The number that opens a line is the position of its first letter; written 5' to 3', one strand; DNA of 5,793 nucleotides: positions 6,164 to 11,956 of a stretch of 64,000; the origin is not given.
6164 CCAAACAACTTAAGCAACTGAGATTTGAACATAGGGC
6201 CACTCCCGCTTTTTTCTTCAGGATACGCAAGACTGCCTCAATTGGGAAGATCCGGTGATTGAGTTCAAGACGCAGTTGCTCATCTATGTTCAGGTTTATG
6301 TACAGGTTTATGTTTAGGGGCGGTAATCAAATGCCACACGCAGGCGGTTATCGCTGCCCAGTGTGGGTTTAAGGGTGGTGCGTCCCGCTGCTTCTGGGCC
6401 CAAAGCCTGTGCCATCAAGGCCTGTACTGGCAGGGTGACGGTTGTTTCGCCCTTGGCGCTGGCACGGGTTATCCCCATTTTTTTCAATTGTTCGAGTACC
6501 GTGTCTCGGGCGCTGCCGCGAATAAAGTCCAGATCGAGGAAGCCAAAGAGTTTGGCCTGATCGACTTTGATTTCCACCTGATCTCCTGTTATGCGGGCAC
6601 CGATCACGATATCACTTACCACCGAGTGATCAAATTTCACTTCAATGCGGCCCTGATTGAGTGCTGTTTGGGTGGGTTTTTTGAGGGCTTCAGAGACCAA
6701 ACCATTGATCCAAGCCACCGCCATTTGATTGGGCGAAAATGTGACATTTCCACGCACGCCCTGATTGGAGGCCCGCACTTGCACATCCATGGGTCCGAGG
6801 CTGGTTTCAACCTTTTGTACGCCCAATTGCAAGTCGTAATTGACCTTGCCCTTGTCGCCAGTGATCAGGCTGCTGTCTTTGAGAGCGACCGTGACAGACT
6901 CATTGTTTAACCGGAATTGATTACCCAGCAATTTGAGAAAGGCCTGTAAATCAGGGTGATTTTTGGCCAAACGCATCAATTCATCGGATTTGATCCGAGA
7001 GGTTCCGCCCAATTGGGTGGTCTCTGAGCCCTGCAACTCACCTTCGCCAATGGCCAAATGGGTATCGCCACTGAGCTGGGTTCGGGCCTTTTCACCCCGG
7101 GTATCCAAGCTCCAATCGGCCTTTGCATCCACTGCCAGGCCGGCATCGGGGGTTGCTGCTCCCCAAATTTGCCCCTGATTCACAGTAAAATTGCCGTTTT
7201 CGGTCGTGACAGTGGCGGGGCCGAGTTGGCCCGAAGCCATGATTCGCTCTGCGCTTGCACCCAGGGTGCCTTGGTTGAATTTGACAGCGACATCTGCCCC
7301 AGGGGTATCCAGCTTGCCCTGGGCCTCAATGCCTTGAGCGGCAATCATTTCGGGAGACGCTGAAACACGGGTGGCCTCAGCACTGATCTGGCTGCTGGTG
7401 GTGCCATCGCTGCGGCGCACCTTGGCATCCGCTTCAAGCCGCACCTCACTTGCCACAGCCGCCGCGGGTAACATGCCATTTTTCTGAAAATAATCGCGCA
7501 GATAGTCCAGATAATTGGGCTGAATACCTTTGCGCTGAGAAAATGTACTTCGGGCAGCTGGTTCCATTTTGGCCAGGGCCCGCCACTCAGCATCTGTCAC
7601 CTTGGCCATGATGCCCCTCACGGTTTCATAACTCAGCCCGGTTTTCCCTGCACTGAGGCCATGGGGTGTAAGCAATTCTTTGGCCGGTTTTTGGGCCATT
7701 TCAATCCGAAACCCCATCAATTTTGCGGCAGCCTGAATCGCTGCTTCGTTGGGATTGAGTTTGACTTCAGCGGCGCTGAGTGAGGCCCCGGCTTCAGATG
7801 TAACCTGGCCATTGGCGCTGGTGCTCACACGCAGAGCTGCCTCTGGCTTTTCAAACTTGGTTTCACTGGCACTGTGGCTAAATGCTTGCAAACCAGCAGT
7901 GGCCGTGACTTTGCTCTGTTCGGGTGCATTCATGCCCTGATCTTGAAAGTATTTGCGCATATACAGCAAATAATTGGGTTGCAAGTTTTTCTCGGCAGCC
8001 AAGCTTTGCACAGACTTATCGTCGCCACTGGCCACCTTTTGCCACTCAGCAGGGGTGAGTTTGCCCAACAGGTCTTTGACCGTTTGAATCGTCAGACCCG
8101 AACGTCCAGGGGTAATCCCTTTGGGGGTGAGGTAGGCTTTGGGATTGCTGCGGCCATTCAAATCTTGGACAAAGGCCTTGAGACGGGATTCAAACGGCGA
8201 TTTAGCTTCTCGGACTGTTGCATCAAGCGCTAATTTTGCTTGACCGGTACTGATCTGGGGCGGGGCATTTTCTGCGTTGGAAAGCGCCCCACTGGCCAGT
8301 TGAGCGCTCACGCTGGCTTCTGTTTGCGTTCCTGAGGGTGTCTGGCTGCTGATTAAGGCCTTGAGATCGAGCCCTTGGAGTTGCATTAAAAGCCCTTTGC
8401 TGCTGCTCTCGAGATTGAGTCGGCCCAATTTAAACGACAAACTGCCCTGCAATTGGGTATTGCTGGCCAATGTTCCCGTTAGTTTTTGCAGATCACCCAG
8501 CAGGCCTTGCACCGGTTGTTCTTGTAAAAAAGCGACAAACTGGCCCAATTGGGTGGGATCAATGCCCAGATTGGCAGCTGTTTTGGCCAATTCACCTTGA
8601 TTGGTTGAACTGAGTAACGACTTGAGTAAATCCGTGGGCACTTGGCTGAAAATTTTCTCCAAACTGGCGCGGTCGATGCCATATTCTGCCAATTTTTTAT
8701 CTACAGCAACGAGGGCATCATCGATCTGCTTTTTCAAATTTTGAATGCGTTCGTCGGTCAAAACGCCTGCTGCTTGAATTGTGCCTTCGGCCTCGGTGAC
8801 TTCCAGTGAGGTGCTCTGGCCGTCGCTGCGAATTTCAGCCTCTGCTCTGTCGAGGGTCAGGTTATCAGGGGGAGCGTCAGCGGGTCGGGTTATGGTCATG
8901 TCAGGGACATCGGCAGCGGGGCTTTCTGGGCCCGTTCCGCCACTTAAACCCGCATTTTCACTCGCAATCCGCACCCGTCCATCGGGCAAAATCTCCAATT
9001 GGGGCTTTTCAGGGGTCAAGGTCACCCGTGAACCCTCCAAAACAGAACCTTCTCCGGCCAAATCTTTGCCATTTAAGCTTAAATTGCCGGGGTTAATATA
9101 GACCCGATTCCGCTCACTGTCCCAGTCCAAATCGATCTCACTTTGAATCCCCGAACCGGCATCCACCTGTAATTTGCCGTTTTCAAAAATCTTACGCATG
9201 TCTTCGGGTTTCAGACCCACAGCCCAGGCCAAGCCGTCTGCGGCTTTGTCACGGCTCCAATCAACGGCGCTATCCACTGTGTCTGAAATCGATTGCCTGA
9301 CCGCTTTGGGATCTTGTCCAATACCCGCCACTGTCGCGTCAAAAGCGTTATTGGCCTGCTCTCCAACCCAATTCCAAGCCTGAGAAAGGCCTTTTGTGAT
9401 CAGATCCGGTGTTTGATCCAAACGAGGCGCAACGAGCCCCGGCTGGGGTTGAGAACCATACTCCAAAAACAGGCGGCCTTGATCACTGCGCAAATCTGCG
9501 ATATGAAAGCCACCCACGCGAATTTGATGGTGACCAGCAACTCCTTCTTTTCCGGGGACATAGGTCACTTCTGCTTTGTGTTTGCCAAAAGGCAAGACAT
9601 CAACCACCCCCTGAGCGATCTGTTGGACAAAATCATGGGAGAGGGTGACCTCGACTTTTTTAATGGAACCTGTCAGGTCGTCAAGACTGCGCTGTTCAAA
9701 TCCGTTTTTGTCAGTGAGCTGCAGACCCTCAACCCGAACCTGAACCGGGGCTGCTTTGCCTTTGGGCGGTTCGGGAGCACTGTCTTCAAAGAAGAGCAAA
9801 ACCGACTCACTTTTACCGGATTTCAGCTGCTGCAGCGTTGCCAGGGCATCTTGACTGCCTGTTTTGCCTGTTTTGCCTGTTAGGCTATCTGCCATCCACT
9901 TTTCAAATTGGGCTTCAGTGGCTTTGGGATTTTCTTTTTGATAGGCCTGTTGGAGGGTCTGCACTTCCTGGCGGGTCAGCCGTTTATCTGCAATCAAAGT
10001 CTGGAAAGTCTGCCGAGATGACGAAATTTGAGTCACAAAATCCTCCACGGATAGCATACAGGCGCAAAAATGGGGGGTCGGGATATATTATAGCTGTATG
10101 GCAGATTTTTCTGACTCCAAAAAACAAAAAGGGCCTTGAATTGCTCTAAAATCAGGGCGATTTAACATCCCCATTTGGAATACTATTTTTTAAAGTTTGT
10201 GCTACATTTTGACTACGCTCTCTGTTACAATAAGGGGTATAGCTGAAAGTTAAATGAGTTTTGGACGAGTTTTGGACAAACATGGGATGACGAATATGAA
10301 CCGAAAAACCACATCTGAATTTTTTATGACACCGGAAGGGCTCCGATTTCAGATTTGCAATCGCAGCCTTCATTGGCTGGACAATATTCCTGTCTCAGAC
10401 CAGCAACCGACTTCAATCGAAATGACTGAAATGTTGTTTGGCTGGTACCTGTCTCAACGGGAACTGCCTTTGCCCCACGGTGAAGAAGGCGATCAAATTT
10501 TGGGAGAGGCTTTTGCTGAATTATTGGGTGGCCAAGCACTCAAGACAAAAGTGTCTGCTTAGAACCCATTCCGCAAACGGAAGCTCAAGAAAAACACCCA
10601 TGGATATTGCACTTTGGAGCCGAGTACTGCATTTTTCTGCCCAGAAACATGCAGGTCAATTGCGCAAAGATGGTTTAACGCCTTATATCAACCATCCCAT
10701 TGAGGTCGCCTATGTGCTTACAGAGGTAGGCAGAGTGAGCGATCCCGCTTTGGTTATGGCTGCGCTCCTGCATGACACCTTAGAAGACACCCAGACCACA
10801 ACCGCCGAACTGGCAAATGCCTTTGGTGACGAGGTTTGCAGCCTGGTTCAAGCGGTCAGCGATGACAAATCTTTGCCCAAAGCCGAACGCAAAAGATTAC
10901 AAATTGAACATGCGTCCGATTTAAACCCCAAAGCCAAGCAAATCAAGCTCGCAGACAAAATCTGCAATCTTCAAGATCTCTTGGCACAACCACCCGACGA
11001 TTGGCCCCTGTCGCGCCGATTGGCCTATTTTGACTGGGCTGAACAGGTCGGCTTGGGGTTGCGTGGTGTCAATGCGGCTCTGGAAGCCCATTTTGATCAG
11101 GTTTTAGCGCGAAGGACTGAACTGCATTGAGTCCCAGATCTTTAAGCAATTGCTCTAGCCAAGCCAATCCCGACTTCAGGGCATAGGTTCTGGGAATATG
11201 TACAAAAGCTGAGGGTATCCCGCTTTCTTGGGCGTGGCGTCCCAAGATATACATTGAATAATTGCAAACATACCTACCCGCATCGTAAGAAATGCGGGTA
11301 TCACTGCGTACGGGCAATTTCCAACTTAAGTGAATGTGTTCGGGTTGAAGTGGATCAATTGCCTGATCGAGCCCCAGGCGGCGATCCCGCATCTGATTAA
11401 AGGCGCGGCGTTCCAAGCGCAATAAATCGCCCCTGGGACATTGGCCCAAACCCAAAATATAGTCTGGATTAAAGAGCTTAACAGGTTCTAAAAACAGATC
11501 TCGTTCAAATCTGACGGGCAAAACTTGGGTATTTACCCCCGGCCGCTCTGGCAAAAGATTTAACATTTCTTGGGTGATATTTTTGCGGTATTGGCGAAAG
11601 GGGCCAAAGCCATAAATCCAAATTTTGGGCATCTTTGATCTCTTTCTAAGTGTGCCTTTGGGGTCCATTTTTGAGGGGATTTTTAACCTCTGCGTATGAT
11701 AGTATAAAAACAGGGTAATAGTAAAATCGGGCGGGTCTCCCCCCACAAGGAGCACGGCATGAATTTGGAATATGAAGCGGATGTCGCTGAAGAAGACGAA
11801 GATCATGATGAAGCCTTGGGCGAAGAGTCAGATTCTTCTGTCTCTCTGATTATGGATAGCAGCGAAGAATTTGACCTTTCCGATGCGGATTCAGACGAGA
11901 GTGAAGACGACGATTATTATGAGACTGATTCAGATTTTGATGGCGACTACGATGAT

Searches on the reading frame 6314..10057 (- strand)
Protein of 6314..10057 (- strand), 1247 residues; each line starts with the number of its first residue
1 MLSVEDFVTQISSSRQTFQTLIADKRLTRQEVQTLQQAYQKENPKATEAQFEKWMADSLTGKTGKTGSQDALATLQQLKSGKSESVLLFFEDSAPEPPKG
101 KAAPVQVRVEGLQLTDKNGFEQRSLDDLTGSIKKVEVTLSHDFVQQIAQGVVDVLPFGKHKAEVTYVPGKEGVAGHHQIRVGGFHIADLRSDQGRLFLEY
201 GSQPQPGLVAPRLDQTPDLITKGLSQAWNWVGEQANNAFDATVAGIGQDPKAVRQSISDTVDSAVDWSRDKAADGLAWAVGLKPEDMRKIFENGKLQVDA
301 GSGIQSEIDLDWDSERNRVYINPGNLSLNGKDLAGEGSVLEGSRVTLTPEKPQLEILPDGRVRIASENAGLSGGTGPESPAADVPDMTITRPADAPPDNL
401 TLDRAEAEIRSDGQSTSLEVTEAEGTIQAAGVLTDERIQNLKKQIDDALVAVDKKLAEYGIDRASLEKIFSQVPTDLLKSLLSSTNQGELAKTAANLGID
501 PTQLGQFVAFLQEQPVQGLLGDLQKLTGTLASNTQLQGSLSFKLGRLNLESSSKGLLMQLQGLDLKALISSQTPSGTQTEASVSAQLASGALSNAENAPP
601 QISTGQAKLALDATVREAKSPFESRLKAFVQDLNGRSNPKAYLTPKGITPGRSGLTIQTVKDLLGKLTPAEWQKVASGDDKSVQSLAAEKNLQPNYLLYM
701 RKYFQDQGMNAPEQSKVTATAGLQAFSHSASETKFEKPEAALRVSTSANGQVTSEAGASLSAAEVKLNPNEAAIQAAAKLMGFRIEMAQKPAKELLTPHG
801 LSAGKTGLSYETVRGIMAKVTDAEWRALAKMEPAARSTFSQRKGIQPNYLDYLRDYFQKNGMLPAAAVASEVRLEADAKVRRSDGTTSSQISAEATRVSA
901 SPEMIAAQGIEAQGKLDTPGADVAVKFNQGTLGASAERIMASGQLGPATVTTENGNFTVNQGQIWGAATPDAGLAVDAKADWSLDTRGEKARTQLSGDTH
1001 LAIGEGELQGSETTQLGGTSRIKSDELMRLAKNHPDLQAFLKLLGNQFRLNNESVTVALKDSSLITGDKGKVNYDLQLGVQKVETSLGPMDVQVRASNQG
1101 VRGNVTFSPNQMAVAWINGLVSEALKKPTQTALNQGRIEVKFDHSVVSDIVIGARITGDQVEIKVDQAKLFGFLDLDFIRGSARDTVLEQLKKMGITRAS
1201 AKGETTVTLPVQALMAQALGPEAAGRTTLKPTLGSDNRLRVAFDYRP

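Call 3: search_protein_families(library=pfam, proteins=[window:6314-10057:-], max_evalue=1)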
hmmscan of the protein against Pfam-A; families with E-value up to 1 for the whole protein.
window:6314-10057:- (1247 aa): 3 families
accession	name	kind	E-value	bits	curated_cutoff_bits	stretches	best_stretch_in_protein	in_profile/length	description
PF00185.30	OTCace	-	0.14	12.6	29.4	1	386-469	29-109/157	Aspartate/ornithine carbamoyltransferase, Asp/Orn binding domain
PF22305.2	BARF1_ig2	-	0.15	12.7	26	1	711-763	16-66/98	BARF1 second Ig-like domain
PF16555.11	GramPos_pilinD1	-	0.25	12.3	23.1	1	30-108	60-139/160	Gram-positive pilin subunit D1, N-terminal domain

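Call 4: search_protein_families(library=ncbifam, proteins=[window:6314-10057:-], max_evalue=1)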
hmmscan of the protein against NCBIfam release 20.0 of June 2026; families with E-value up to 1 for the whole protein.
window:6314-10057:- (1247 aa): 2 families
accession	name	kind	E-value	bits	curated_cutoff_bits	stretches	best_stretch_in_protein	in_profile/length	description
TIGR02675.1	tape_meas_nterm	domain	0.026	14.8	21.35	0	271-299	45-73/75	tape measure protein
TIGR03352.1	VI_chp_3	equivalog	0.029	14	31.6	1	99-146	44-86/147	type VI secretion system lipoprotein TssJ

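Call 77: find_homologous_proteins(query=window:6314-10057:-, max_evalue=0.001)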
Query window:6314-10057:- (1247 aa): 5 proteins with E <= 0.001 among 8000 candidates.
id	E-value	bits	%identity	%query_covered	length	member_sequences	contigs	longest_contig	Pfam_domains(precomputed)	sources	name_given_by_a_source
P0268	0.0e+0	2637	98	100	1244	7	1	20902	-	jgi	-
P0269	0.0e+0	2516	92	100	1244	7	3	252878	-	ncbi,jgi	jgi:hypothetical protein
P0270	0.0e+0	2308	85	100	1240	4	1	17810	-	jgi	-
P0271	0.0e+0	1584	61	99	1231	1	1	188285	-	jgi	jgi:hypothetical protein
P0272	0.0e+0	1402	54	99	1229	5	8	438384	-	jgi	-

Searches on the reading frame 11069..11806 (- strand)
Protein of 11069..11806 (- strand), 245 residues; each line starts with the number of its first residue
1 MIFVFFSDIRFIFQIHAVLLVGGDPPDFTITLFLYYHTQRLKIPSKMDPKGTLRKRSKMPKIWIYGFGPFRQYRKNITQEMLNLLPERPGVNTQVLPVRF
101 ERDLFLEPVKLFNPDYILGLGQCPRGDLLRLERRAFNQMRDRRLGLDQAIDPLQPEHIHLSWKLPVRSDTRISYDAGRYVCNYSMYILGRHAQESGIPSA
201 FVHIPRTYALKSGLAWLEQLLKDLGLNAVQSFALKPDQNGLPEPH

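Call 44: search_protein_families(library=pfam, proteins=[window:11069-11806:-], max_evalue=0.001)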
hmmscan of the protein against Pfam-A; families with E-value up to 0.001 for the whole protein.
window:11069-11806:- (245 aa): 1 family
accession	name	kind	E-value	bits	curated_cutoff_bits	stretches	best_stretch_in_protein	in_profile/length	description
PF01470.22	Peptidase_C15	-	1.4e-09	38.7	22.7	1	61-205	2-168/204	Pyroglutamyl peptidase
